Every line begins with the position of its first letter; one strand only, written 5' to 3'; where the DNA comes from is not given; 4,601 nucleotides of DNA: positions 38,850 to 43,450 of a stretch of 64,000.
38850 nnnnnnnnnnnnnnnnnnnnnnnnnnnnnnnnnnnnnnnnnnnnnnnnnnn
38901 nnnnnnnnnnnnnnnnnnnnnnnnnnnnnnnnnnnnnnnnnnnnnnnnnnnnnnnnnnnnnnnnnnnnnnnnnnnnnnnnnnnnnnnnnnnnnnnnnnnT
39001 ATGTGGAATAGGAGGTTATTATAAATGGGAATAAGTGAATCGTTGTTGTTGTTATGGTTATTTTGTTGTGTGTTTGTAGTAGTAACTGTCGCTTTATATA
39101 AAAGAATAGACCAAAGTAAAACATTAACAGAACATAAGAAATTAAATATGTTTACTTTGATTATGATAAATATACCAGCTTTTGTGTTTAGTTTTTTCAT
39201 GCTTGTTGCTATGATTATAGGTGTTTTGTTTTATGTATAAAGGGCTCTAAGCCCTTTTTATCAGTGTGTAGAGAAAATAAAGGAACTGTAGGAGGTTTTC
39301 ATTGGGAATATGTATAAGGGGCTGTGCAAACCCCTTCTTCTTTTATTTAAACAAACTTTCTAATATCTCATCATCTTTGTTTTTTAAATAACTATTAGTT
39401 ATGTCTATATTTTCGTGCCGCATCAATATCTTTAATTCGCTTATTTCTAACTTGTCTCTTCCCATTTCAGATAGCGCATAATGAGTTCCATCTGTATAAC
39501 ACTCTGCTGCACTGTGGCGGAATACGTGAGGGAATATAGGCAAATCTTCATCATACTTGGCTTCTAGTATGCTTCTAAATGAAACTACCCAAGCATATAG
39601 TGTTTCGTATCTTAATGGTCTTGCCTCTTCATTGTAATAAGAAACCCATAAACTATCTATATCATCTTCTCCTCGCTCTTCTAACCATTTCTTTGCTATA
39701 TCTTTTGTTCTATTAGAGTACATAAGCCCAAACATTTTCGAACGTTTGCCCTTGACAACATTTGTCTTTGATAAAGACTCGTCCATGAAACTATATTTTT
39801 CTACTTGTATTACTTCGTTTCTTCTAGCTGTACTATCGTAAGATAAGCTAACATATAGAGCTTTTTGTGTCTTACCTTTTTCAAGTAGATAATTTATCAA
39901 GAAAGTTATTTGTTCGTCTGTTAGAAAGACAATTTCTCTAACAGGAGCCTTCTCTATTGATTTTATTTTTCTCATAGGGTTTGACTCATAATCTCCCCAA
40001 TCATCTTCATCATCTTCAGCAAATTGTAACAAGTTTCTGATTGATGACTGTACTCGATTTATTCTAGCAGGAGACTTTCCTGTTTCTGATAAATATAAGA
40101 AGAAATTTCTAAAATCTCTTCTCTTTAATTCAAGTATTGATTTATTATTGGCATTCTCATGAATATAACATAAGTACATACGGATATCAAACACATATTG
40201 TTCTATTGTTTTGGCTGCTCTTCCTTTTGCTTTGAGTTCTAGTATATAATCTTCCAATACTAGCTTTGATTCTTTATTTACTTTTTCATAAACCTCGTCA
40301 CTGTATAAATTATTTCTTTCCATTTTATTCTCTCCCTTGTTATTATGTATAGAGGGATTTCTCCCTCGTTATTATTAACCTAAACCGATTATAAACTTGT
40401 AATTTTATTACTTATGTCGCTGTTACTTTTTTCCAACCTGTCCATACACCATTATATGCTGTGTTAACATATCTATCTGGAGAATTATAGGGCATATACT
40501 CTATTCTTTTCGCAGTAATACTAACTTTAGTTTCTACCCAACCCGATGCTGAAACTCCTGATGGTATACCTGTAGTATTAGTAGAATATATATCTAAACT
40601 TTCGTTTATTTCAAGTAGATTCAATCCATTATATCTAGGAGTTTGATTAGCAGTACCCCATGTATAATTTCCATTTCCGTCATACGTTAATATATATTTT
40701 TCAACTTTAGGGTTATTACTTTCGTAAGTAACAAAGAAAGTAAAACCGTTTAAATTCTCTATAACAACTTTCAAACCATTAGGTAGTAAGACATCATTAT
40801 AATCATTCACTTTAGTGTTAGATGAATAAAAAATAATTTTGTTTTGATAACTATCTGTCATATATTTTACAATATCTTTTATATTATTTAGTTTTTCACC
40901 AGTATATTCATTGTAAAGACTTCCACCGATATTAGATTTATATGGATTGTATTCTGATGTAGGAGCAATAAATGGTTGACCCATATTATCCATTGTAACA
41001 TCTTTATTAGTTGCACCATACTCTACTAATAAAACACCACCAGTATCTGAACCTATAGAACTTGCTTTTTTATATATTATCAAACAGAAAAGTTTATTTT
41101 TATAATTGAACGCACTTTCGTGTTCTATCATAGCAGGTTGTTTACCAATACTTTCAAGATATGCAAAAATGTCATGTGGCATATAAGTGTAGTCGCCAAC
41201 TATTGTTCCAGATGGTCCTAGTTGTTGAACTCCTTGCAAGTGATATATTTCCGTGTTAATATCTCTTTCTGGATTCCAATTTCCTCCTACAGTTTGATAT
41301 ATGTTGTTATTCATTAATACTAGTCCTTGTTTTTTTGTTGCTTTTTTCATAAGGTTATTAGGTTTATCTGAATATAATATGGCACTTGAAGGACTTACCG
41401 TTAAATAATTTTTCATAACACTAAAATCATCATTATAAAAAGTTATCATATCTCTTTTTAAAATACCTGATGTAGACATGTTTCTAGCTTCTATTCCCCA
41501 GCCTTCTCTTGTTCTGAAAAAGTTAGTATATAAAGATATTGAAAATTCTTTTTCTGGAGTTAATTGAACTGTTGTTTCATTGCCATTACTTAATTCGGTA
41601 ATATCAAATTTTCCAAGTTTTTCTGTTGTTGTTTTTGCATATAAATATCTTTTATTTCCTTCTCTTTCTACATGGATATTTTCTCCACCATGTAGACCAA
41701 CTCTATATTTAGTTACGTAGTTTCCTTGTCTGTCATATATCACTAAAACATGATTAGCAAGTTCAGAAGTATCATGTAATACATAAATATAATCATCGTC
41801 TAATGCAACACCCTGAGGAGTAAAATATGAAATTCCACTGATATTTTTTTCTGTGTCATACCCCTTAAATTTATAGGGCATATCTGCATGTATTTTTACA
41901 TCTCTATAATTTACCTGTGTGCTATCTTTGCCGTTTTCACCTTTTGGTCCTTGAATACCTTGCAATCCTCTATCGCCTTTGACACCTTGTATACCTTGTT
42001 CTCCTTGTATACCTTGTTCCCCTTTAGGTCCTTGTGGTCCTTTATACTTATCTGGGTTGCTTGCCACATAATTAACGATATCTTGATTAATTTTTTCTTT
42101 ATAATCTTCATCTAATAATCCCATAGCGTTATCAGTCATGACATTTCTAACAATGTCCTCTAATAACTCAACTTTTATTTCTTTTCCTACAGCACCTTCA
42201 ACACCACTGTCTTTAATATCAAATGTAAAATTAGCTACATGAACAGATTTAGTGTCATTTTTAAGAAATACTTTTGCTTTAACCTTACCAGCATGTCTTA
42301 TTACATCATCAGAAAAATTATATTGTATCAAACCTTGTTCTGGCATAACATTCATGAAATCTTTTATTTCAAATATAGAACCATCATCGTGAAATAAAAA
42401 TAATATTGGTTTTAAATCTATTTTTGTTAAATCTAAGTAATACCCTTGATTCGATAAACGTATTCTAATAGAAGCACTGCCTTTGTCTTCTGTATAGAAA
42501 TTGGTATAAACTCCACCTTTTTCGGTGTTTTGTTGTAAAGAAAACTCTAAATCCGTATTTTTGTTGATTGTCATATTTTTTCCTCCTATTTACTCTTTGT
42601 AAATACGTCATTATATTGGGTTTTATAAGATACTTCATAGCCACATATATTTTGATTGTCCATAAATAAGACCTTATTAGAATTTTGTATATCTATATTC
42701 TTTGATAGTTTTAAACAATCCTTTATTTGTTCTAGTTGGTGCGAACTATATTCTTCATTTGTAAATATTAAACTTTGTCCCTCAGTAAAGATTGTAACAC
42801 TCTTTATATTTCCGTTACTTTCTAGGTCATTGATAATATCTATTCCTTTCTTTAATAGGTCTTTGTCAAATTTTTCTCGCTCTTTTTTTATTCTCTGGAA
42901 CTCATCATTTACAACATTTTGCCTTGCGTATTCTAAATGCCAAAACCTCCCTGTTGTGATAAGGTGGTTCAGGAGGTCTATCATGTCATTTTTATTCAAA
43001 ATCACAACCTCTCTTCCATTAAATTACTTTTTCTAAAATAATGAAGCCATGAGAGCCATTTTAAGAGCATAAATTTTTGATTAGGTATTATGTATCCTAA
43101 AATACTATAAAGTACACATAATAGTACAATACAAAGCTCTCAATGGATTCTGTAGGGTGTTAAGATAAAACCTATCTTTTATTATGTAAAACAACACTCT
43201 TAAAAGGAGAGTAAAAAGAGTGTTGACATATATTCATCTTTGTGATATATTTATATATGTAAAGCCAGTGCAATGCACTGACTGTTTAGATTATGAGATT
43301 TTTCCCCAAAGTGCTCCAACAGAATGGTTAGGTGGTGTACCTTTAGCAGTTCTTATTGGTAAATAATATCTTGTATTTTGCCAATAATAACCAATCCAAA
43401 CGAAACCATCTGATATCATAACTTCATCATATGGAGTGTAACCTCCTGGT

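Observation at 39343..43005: Tyrosine recombinase plus an extra collagen-like tail fibre located after the lysis cassette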

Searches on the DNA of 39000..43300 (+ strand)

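Call 3: search_dna_similar(query=window:39000-43300:+, collection=phages, mode=near, max_rows=30)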
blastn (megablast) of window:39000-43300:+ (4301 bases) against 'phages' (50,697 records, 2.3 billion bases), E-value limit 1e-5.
Records with a match: 2; places in all: 2; records where one place covers at least 80% of the query: 0.
Best place of each record, by identity: 80-90% 1; 60-80% 1.
By first word of the organism name: Staphylococcus 2.
By host as written in the record: Staphylococcus gallinarum 1; Staphylococcus aureus 1.
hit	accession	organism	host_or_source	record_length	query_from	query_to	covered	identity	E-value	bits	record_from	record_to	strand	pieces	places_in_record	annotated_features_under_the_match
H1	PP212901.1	Staphylococcus phage PT1-4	Staphylococcus gallinarum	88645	3176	4284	26%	85.8%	0e+0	1173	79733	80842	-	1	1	hypothetical protein (x3)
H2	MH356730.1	Staphylococcus phage VB-SauS-SA2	Staphylococcus aureus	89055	3175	4264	25%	78.5%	0e+0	708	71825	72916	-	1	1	hypothetical protein | DUF2479 domain-containing protein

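Call 6: get_annotated_region(hit=H1, flank=9000)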
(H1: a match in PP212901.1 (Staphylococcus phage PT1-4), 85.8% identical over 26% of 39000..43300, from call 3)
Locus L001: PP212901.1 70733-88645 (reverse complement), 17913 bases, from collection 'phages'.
description: Staphylococcus phage PT1-4, complete genome.
organism: Staphylococcus phage PT1-4 (NCBI taxid 3117431)
taxonomy: Viruses; Duplodnaviria; Heunggongvirae; Uroviricota; Caudoviricetes; Sextaecvirus
host: Staphylococcus gallinarum; source: sewage; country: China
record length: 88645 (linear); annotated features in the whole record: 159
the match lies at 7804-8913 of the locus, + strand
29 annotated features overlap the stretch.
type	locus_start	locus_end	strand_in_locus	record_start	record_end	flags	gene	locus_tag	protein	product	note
CDS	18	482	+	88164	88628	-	-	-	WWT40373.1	hypothetical protein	rasttk_feature_creation_tool=/opt/patric-common/ runtime/bin/phanotate version Unknown; ...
CDS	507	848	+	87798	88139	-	-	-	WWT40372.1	hypothetical protein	rasttk_feature_creation_tool=/opt/patric-common/ runtime/bin/phanotate version Unknown; ...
CDS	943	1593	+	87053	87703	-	-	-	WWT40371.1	hypothetical protein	rasttk_feature_creation_tool=/opt/patric-common/ runtime/bin/phanotate version Unknown; ...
CDS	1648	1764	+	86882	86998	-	-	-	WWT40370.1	hypothetical protein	rasttk_feature_creation_tool=/opt/patric-common/ runtime/bin/phanotate version Unknown; ...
CDS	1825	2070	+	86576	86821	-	-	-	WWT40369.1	hypothetical protein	rasttk_feature_creation_tool=/opt/patric-common/ runtime/bin/phanotate version Unknown; ...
CDS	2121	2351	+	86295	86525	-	-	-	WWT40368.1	hypothetical protein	rasttk_feature_creation_tool=/opt/patric-common/ runtime/bin/phanotate version Unknown; ...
CDS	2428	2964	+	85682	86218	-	-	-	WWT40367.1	hypothetical protein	rasttk_feature_creation_tool=/opt/patric-common/ runtime/bin/phanotate version Unknown; ...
CDS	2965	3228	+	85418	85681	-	-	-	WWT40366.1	hypothetical protein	rasttk_feature_creation_tool=/opt/patric-common/ runtime/bin/phanotate version Unknown; ...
CDS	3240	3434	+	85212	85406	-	-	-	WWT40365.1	hypothetical protein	rasttk_feature_creation_tool=/opt/patric-common/ runtime/bin/phanotate version Unknown; ...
CDS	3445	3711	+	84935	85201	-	-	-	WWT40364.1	hypothetical protein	rasttk_feature_creation_tool=/opt/patric-common/ runtime/bin/phanotate version Unknown; ...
CDS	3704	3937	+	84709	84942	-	-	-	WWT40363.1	hypothetical protein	rasttk_feature_creation_tool=/opt/patric-common/ runtime/bin/phanotate version Unknown; ...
CDS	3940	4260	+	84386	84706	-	-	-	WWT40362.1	hypothetical protein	rasttk_feature_creation_tool=/opt/patric-common/ runtime/bin/phanotate version Unknown; ...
CDS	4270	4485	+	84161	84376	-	-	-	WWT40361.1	hypothetical protein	rasttk_feature_creation_tool=/opt/patric-common/ runtime/bin/phanotate version Unknown; ...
CDS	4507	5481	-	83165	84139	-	-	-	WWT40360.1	hypothetical protein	rasttk_feature_creation_tool=/opt/patric-common/ runtime/bin/phanotate version Unknown; ...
CDS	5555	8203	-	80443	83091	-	-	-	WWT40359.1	hypothetical protein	rasttk_feature_creation_tool=/opt/patric-common/ runtime/bin/phanotate version Unknown; ...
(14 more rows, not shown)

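Call 75: search_rna_families(source=L013, start=1000, end=5000, threshold=evalue, max_evalue=0.1)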
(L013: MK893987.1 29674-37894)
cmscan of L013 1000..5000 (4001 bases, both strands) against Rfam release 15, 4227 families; matches with E-value up to 0.1: 1.
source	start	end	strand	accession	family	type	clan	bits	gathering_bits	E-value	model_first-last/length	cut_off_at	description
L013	1657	1916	+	RF00028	Intron_gpI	Intron;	-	101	50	3.4e-26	1-253/253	no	Group I catalytic intron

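Call 78: search_rna_families(source=L013, start=3980, end=4360, threshold=evalue, max_evalue=10, show_alignments=1)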
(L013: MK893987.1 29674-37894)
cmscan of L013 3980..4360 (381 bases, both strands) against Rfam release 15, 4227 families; matches with E-value up to 10: 11.
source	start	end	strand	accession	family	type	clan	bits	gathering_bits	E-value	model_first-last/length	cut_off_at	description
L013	4028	4300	+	RF00028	Intron_gpI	Intron;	-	40.9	50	3.2e-09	1-253/253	no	Group I catalytic intron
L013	4241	4311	+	RF04331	Plastid-clpP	Cis-reg;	-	22.3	55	0.19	1-69/69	no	Plastid-clpP 5UTR RNA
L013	4207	4276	+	RF01604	plasmodium_snoR28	Gene; snRNA; snoRNA; CD-box;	-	20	63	1.5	1-78/78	no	small nucleolar RNA snoR28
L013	3998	4067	+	RF00086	SNORD27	Gene; snRNA; snoRNA; CD-box;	-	17.9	52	2.6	1-71/71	no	Small nucleolar RNA SNORD27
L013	3998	4068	+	RF00070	SNORD29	Gene; snRNA; snoRNA; CD-box;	CL00051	17.4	48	0.84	1-65/65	no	Small nucleolar RNA SNORD29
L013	3980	4047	+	RF02073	STnc260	Gene; sRNA;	-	17.3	100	4.3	106-176/176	5'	Salmonella enterica sRNA STnc260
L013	4181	4236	+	RF01150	sR11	Gene; snRNA; snoRNA; CD-box;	-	14.9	39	2.1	1-57/57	no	Small nucleolar RNA sR11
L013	4240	4266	-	RF00053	mir-7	Gene; miRNA;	-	14.5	51.8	4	29-65/91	no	mir-7 microRNA precursor family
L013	3988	4120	-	RF02356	BjrC1505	Gene; sRNA;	-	12.9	50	5.9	1-140/140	no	Alphaproteobacterial sRNA BjrC1505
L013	4203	4247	+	RF03027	RT-6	Gene; sRNA;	-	11.7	46.7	6.9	1-75/75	no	RT-6 RNA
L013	3980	4069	+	RF01824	RUF20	Gene;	-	11.2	60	2.2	332-425/425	5'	RNA of unknown function 20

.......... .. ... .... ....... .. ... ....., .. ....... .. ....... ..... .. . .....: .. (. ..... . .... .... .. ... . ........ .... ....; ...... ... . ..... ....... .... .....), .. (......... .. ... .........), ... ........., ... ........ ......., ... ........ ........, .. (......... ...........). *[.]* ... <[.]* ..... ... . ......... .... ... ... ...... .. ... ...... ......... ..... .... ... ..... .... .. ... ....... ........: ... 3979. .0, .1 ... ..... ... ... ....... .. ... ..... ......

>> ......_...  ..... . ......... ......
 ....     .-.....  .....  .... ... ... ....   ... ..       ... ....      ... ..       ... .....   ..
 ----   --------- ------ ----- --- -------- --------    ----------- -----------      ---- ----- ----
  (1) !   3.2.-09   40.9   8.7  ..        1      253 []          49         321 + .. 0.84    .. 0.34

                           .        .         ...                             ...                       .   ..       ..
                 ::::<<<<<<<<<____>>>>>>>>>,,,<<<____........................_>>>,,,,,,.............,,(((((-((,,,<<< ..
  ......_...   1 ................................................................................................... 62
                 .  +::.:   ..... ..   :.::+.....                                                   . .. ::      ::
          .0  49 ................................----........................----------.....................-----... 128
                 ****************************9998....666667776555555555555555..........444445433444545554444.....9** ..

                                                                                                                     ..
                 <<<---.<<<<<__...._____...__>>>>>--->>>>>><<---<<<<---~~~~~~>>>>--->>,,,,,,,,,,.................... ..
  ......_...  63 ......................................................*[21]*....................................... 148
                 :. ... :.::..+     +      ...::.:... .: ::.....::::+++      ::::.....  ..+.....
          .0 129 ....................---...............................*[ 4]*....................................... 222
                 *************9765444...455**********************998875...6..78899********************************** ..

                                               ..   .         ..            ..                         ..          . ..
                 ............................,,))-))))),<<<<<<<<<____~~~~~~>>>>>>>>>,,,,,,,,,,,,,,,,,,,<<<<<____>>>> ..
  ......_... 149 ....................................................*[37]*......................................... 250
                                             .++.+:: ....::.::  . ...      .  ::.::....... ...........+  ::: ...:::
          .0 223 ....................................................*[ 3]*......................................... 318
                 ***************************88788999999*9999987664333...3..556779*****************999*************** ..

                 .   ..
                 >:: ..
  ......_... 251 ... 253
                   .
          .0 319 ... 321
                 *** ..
